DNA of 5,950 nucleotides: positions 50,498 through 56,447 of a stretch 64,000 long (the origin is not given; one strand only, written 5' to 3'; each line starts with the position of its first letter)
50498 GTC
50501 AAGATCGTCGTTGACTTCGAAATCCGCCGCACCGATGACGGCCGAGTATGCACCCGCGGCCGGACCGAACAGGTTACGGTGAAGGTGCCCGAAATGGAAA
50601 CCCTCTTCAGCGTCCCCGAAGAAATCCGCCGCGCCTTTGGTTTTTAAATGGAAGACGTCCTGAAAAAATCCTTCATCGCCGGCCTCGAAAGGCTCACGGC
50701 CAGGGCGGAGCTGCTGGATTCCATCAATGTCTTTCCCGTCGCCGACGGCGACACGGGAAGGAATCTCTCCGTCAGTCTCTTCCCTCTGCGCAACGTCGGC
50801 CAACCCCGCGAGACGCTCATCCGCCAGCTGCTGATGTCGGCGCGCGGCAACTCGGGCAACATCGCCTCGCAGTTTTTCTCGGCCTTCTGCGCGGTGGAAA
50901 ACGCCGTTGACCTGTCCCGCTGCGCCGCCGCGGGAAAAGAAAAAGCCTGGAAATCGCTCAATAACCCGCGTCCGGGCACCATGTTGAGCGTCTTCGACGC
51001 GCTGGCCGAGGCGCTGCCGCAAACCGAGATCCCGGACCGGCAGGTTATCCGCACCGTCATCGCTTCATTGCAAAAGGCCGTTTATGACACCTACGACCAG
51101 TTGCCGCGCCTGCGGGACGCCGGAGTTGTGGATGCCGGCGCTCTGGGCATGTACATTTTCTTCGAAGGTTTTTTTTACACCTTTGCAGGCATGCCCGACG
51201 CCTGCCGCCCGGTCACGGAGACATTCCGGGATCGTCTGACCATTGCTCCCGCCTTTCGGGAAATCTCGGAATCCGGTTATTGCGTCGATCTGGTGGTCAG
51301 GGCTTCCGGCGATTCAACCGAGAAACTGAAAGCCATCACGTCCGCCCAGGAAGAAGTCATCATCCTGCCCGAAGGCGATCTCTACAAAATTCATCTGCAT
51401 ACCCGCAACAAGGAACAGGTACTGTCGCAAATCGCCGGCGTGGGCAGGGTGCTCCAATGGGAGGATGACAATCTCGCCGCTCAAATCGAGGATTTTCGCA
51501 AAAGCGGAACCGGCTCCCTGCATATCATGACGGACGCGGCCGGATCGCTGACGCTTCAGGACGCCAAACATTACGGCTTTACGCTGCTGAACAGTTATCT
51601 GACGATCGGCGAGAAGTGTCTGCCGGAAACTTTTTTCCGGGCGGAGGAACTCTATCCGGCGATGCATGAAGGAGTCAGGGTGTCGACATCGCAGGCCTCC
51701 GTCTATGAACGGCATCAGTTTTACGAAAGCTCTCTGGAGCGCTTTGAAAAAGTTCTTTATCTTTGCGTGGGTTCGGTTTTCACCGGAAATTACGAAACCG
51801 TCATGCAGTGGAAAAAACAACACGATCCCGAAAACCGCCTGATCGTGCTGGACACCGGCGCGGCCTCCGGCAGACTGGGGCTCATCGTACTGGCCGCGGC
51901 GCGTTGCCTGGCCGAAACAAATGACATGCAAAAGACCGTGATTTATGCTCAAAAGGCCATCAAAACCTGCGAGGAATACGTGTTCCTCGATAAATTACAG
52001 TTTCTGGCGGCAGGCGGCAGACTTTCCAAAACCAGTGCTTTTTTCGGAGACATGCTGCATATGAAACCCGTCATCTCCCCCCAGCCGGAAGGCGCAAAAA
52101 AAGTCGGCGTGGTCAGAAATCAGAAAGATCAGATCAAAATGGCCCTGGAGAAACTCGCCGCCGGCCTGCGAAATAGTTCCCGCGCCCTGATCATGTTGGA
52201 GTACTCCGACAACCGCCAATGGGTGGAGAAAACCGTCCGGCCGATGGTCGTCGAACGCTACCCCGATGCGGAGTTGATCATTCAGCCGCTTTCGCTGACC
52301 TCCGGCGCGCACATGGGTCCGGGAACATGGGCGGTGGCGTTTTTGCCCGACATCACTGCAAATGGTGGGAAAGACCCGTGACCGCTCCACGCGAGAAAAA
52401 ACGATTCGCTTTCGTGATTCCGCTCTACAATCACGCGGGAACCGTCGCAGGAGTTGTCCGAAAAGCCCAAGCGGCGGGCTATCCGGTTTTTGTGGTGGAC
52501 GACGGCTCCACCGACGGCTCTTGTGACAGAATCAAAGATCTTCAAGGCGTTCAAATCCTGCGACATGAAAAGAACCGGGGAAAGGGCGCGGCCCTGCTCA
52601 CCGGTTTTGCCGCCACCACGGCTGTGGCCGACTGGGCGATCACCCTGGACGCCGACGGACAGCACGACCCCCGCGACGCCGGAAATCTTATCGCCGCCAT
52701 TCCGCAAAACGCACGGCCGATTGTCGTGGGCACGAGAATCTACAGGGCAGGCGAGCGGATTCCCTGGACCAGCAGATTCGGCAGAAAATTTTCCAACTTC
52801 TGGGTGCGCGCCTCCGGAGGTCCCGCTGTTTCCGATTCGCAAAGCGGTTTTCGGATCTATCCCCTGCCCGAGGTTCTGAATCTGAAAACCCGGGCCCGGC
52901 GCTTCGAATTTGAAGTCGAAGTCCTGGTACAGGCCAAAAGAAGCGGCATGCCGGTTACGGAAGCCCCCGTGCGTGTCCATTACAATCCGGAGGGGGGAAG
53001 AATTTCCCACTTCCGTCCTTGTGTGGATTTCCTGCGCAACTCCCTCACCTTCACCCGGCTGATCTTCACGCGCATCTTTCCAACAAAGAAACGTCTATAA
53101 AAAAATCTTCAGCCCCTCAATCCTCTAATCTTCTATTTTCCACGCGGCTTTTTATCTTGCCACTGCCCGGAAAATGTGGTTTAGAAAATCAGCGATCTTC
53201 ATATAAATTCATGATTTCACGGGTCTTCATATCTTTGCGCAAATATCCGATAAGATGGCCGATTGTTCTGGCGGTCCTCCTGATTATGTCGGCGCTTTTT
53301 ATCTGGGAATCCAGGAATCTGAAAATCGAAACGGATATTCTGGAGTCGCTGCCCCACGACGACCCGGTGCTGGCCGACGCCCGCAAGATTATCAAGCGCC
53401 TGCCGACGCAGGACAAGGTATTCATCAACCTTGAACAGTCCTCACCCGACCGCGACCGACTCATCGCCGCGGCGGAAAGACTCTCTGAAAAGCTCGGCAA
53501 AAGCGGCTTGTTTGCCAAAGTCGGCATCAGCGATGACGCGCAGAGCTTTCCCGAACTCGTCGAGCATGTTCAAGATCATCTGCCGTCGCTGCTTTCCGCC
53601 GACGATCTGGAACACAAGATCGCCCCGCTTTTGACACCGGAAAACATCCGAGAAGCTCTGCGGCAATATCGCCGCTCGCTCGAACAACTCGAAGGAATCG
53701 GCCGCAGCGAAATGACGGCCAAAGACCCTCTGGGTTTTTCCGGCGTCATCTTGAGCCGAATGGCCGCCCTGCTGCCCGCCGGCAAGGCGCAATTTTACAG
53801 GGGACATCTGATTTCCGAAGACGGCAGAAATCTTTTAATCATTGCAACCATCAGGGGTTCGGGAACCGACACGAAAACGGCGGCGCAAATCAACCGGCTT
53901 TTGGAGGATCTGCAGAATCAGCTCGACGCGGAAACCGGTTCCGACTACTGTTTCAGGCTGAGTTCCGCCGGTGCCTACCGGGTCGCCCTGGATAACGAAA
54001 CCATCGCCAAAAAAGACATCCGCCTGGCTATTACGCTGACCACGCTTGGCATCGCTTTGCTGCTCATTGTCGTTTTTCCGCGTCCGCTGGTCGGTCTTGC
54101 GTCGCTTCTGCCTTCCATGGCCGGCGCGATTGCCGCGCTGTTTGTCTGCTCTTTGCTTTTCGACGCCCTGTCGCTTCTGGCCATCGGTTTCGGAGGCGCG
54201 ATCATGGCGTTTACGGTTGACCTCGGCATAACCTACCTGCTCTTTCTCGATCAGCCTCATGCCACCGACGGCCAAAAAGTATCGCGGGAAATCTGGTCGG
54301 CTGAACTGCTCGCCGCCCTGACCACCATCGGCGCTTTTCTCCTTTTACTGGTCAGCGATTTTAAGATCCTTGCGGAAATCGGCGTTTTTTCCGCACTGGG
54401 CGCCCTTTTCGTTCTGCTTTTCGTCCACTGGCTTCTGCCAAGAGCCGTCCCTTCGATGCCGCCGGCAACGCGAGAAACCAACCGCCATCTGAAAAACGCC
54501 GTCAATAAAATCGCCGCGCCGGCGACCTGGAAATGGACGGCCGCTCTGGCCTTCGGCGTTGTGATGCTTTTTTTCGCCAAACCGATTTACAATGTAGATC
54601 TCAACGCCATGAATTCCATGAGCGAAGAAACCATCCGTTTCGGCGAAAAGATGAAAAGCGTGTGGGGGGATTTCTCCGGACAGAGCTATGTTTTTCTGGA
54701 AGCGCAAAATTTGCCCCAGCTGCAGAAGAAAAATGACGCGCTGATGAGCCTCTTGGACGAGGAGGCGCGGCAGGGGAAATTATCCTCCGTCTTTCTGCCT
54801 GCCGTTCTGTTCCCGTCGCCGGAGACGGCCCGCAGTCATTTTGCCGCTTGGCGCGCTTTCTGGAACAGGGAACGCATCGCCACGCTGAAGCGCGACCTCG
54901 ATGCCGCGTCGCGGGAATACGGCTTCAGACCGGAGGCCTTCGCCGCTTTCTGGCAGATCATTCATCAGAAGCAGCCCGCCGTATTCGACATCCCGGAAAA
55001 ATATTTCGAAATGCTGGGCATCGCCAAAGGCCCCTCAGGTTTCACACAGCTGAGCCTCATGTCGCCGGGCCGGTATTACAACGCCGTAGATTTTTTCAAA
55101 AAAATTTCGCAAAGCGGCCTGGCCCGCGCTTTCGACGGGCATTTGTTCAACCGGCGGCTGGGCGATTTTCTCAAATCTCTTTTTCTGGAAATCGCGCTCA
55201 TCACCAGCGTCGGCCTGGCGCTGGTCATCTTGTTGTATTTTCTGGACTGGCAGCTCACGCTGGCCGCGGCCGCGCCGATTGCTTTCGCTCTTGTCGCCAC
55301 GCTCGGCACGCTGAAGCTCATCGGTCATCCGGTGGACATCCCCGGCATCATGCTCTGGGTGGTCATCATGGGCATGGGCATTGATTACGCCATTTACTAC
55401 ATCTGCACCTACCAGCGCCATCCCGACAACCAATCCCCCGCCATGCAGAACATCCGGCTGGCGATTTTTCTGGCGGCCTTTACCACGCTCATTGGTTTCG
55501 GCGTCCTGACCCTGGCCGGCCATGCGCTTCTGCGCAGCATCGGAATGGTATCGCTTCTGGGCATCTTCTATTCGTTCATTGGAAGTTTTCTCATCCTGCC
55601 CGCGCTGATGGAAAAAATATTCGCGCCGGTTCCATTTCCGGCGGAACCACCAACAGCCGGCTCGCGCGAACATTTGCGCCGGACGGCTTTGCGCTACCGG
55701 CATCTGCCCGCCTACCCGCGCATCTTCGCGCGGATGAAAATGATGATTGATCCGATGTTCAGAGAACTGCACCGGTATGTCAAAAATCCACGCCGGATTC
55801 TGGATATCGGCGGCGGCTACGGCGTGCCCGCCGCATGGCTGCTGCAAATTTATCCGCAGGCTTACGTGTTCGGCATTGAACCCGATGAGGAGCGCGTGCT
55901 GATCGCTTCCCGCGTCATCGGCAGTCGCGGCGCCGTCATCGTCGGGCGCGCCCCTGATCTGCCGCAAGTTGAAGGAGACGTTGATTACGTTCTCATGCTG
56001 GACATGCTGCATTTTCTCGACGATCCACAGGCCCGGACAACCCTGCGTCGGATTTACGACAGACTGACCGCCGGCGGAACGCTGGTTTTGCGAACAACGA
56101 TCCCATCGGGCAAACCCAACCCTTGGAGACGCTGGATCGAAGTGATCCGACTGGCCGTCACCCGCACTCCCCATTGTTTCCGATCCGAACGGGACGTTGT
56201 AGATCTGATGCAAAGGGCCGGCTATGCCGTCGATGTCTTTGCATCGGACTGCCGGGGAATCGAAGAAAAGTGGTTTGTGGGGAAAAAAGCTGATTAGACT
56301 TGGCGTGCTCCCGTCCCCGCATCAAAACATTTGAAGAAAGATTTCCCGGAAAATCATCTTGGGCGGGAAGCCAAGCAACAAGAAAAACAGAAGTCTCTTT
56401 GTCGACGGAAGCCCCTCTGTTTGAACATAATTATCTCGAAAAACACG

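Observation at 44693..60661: Aryl-polyene/flexirubin-like lipid cluster with non-canonical additions (two B12-radical SAM enzymes, FakA-N/DegV fusion, extra KAS III)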

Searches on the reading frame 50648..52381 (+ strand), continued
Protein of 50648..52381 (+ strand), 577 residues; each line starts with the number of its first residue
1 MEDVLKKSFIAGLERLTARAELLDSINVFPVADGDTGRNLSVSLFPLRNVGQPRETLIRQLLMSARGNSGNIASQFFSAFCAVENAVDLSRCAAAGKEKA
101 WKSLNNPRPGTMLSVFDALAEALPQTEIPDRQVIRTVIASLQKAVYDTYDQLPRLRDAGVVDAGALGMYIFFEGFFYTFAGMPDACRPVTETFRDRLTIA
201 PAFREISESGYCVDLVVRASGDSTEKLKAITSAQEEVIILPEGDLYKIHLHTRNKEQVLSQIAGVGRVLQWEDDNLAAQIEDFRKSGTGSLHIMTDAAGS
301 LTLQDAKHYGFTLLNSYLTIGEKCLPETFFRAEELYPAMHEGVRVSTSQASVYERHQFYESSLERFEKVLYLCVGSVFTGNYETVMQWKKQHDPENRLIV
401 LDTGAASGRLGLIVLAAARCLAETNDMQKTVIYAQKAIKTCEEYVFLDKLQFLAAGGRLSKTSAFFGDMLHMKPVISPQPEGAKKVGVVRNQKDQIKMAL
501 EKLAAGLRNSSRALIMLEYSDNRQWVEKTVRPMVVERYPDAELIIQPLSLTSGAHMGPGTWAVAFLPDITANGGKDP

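Call 73: search_protein_representatives(protein=window:50648-52381:+)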
Query: 577 residues. Proteins with E-value up to 0.001 (for the whole library): 9750; up to 1e-10: 3985; up to 1e-30: 348. The best 150 are listed.
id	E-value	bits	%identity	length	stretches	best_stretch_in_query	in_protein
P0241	2.5e-175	600.3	49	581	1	3-568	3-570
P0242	4.8e-172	589.5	49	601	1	6-568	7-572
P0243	4.1e-161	553.4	48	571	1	7-570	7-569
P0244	5.0e-161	553.1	46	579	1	2-574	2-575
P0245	7.7e-161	552.5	46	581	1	10-572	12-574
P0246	1.3e-158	545.2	44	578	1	4-571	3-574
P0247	6.7e-158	542.8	49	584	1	5-570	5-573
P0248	1.4e-157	541.7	49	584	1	1-567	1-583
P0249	3.3e-156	537.2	45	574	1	2-570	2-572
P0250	6.9e-155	532.8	46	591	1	2-567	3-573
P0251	8.3e-155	532.6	45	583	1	7-575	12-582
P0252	1.6e-154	531.6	46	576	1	11-567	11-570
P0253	1.9e-153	528.1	43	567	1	5-566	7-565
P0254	2.5e-153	527.7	48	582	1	12-570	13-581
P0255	1.7e-151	521.6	45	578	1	8-566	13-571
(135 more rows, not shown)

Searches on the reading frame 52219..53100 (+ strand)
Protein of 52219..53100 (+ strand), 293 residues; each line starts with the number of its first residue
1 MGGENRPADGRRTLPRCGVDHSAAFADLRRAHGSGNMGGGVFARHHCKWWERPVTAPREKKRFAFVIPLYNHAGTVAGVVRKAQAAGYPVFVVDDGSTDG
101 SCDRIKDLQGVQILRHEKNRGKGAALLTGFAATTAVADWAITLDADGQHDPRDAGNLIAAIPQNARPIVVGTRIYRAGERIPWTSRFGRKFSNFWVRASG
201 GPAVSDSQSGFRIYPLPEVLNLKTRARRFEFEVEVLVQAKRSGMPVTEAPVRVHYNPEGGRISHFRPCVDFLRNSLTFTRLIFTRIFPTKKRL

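Call 3: search_protein_families(library=pfam, proteins=[window:52219-53100:+])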
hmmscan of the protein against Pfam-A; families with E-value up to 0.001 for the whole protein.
window:52219-53100:+ (293 aa): 2 families
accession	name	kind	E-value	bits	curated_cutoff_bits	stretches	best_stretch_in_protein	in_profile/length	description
PF00535.33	Glycos_transf_2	-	6.4e-23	82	23.3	1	65-186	2-128/168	Glycosyl transferase family 2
PF13704.12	Glyco_tranf_2_4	-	3.8e-06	27.8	27.5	1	90-146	22-81/98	Glycosyl transferase family 2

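Call 11: search_protein_families(library=ncbifam, proteins=[window:52219-53100:+], max_evalue=0.00001)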
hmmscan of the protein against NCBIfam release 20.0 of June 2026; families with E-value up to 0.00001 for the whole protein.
window:52219-53100:+ (293 aa): 9 families
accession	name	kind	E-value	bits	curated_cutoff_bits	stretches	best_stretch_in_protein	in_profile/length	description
NF058614.1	PPMAGASynPpgS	equivalog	2.6e-23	82.6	370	1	65-256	4-199/226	polyprenyl-phospho-N-acetylgalactosaminyl synthase PpgS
TIGR04182.1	glyco_TIGR04182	equivalog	3.4e-20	72.6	325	1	65-276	4-212/293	S-layer glycoprotein N-glycosyltransferase AglJ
TIGR03937.1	PgaC_IcaA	equivalog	1.2e-09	37.6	422.3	1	58-166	42-155/407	poly-beta-1,6-N-acetyl-D-glucosamine synthase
NF007986.1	PRK10714.1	equivalog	1.4e-09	37.4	529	1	61-214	6-164/316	undecaprenyl-phosphate 4-deoxy-4-formamido-L-arabinose transferase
NF041391.1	DPhHxTase_Halo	equivalog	2.4e-08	33.2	375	1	70-252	4-182/213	dolichyl-phosphate hexose transferase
NF047588.1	GlcsyltransPgfSStrep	equivalog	1.1e-07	31.4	500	1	76-195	23-141/308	glycosyltransferase PgfS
TIGR03965.1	mycofact_glyco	equivalog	1e-06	28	280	1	53-193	67-210/467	mycofactocin biosynthesis glycosyltransferase MftF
TIGR04283.1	glyco_like_mftF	equivalog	1.1e-06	28.4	182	1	65-166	3-101/221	TIGR04283 family arsenosugar biosynthesis glycosyltransferase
NF041875.1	EPS_EpsD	equivalog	1.2e-06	28.2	370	1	66-183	4-128/325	exopolysaccharide biosynthesis glycosyltransferase EpsD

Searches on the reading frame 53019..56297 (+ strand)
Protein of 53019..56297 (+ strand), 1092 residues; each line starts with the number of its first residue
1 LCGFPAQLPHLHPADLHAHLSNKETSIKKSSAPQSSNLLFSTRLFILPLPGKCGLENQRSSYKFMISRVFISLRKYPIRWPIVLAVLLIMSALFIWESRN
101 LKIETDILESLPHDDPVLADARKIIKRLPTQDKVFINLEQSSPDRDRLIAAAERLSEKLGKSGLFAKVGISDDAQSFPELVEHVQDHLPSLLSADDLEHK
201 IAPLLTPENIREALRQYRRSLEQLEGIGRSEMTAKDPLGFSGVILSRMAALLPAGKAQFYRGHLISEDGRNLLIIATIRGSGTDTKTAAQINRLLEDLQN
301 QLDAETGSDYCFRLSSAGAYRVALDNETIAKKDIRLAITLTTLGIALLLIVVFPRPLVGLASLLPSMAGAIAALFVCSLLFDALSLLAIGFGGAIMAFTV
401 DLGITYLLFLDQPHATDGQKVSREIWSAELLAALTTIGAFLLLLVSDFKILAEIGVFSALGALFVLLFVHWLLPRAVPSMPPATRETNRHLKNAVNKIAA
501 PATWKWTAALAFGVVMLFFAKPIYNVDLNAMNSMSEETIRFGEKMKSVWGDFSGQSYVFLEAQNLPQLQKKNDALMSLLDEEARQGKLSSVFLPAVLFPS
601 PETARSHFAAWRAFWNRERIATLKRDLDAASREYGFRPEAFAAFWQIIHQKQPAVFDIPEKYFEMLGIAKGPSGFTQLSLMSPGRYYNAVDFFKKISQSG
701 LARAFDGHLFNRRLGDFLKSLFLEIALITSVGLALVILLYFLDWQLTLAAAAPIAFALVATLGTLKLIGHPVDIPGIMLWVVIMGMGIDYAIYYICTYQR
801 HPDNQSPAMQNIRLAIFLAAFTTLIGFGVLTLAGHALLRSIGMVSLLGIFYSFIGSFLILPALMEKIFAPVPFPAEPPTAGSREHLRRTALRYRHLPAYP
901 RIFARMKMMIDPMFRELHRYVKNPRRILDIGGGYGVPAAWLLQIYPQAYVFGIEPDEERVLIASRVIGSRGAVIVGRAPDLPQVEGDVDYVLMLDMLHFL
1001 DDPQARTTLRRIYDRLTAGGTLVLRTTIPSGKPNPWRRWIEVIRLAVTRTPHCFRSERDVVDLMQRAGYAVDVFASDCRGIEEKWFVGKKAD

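Call 3: search_protein_families(library=pfam, proteins=[window:53019-56297:+])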
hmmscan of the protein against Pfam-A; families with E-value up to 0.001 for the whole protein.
window:53019-56297:+ (1092 aa): 6 families
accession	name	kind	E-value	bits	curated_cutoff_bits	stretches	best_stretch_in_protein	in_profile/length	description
PF13489.12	Methyltransf_23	-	3.3e-13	50.1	27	1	913-1071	9-161/164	Methyltransferase domain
PF13649.12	Methyltransf_25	-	7.7e-12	46.2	27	1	927-1020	1-97/97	Methyltransferase domain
PF03176.21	MMPL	-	7.4e-11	42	20.5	2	214-474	47-296/333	MMPL family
PF08241.18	Methyltransf_11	-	1.7e-09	38.6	21.2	1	928-1024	1-95/95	Methyltransferase domain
PF08242.18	Methyltransf_12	-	2.6e-09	38.1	30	1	928-1022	1-98/98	Methyltransferase domain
PF00891.24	Methyltransf_2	-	3.2e-05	23.8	22.3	1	925-1069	64-209/210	O-methyltransferase domain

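Call 11: search_protein_families(library=ncbifam, proteins=[window:53019-56297:+], max_evalue=0.00001)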
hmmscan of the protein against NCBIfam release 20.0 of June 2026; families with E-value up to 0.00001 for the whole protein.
window:53019-56297:+ (1092 aa): 5 families
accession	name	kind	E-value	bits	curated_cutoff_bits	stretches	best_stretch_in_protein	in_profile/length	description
TIGR03480.1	HpnN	hypoth_equivalog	4.8e-26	91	751.85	2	720-866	712-858/862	hopanoid biosynthesis associated RND transporter like protein HpnN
TIGR00921.1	2A067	subfamily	3.1e-19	68.5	351.9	1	725-865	197-344/733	hydrophobe/amphiphile efflux-3 (HAE3) family transporter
TIGR00833.1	actII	subfamily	6e-12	44.7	874.7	1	725-864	178-329/910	MMPL family RND transporter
NF052374.1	HopndTporHpnN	equivalog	2.8e-10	39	1100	1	722-866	714-856/858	hopanoid transporter HpnN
NF045600.2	BstA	equivalog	3.2e-06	25.4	1400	0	82-517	18-476/903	sterol transporter cytoplasmic membrane protein BstA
